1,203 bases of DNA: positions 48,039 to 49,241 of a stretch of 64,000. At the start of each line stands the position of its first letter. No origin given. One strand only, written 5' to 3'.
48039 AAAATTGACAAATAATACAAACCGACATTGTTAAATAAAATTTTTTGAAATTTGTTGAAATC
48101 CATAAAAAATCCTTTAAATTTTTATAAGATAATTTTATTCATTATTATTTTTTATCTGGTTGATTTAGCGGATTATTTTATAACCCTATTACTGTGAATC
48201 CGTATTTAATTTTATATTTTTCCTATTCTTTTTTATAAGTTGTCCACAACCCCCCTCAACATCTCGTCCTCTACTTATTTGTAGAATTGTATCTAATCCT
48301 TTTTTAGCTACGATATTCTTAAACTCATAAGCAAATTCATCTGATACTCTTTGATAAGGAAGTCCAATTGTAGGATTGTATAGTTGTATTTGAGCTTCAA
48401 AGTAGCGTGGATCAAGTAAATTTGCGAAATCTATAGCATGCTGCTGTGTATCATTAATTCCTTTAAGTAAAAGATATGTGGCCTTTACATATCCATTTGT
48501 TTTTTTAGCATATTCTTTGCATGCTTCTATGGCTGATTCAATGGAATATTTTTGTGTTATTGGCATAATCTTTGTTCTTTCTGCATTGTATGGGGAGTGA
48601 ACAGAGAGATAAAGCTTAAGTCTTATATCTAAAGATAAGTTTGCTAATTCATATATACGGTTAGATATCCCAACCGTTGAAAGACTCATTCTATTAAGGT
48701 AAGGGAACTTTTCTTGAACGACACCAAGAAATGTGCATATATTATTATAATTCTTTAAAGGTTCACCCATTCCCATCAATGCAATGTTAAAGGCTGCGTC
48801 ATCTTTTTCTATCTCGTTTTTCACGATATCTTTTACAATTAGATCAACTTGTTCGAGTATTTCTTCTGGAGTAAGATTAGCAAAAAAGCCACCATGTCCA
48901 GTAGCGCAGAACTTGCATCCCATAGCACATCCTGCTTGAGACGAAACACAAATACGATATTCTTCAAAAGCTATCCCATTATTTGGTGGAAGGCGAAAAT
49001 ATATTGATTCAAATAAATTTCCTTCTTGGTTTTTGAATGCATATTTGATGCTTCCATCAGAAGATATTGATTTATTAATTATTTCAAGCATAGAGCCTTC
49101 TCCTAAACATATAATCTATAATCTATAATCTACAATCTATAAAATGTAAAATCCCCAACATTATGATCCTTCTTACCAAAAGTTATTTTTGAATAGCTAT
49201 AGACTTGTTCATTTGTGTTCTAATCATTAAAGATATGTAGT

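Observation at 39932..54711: ~14.7-kb AT-rich island inserted next to tRNA-Lys(CUU), without integrase or att repeat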

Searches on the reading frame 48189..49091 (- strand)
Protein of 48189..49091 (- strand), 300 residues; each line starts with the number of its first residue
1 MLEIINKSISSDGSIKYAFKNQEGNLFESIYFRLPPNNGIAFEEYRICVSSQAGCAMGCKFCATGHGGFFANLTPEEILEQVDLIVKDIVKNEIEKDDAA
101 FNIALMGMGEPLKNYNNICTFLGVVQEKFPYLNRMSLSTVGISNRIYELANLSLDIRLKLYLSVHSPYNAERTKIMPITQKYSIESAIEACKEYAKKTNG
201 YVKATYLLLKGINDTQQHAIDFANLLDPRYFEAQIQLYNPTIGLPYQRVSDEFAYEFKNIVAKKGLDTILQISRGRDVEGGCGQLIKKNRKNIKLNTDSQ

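Call 7: search_protein_families(library=pfam, proteins=[window:48189-49091:-])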
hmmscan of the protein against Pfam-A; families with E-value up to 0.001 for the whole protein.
window:48189-49091:- (300 aa): 1 family
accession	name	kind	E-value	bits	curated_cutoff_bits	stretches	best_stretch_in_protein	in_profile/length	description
PF04055.27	Radical_SAM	-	3.6e-13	50.5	29.5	1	50-222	2-165/166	Radical SAM superfamily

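Call 8: search_protein_families(library=ncbifam, proteins=[window:48189-49091:-])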
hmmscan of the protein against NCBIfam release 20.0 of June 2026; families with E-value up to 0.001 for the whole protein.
window:48189-49091:- (300 aa): 10 families
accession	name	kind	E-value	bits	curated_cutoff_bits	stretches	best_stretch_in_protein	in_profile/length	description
TIGR00048.1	rRNA_mod_RlmN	equivalog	1.1e-70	238.4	290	1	3-292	70-350/355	dual-specificity RNA methyltransferase RlmN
NF008396.0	PRK11194.1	equivalog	5.3e-51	173.6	633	1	3-287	76-355/379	dual-specificity RNA methyltransferase RlmN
NF011031.0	PRK14461.1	equivalog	2.1e-46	158.7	601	1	43-293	105-369/372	ribosomal RNA large subunit methyltransferase N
NF000424.4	CfrAB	exception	2.5e-42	145.4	530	1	47-286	99-337/338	Cfr family 23S rRNA (adenine(2503)-C(8))-methyltransferase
TIGR04432.1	rSAM_Cfr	equivalog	3.4e-41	141.6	550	1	47-287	101-340/341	Cfr family 23S rRNA (adenine(2503)-C(8))-methyltransferase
NF011024.0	PRK14453.1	equivalog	4.4e-41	141.3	468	1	47-290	103-345/348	23S rRNA (adenine(2503)-C(8))-methyltransferase Cfr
NF011034.0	PRK14464.1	equivalog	3.6e-38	131.2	422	1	47-292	98-333/348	RNA methyltransferase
NF011040.0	PRK14470.1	equivalog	5.4e-30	105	441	1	2-290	60-336/338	ribosomal RNA large subunit methyltransferase N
NF038170.1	lachnocin_rSAM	equivalog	0.0005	19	550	1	53-204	84-233/440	lachnocin radical SAM maturase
NF052473.1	rSAM_FlmE_OhkG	exception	0.00057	18.7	500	0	47-121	100-172/481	FlmE/OhkG family radical SAM/SPASM peptide maturase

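Call 70: search_protein_families(library=padloc, proteins=[window:48189-49091:-], max_evalue=0.001)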
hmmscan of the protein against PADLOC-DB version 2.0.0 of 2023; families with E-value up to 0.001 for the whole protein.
window:48189-49091:- (300 aa): 0 families

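Call 83: search_solved_structures(query=window:48189-49091:-, max_evalue=0.001, show_alignments=1)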
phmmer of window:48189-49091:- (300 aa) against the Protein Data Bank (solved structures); distinct sequences matched with E-value up to 0.001: 5.
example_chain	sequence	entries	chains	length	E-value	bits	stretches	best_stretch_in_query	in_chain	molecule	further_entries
3rf9_A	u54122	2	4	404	9.4e-43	149.6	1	3-286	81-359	Ribosomal RNA large subunit methyltransferase N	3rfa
4pl1_B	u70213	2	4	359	1.1e-41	146.1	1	3-286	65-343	Dual-specificity RNA methyltransferase RlmN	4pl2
5hr6_A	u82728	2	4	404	1.6e-41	145.6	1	3-286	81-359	RlmN methylase | Dual-specificity RNA methyltransferase RlmN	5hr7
6fz6_A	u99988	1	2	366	6.7e-38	133.7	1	14-286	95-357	Probable dual-specificity RNA methyltransferase RlmN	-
9p0p_A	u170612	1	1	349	6.3e-37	130.5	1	46-286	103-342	Ribosomal RNA large subunit methyltransferase Cfr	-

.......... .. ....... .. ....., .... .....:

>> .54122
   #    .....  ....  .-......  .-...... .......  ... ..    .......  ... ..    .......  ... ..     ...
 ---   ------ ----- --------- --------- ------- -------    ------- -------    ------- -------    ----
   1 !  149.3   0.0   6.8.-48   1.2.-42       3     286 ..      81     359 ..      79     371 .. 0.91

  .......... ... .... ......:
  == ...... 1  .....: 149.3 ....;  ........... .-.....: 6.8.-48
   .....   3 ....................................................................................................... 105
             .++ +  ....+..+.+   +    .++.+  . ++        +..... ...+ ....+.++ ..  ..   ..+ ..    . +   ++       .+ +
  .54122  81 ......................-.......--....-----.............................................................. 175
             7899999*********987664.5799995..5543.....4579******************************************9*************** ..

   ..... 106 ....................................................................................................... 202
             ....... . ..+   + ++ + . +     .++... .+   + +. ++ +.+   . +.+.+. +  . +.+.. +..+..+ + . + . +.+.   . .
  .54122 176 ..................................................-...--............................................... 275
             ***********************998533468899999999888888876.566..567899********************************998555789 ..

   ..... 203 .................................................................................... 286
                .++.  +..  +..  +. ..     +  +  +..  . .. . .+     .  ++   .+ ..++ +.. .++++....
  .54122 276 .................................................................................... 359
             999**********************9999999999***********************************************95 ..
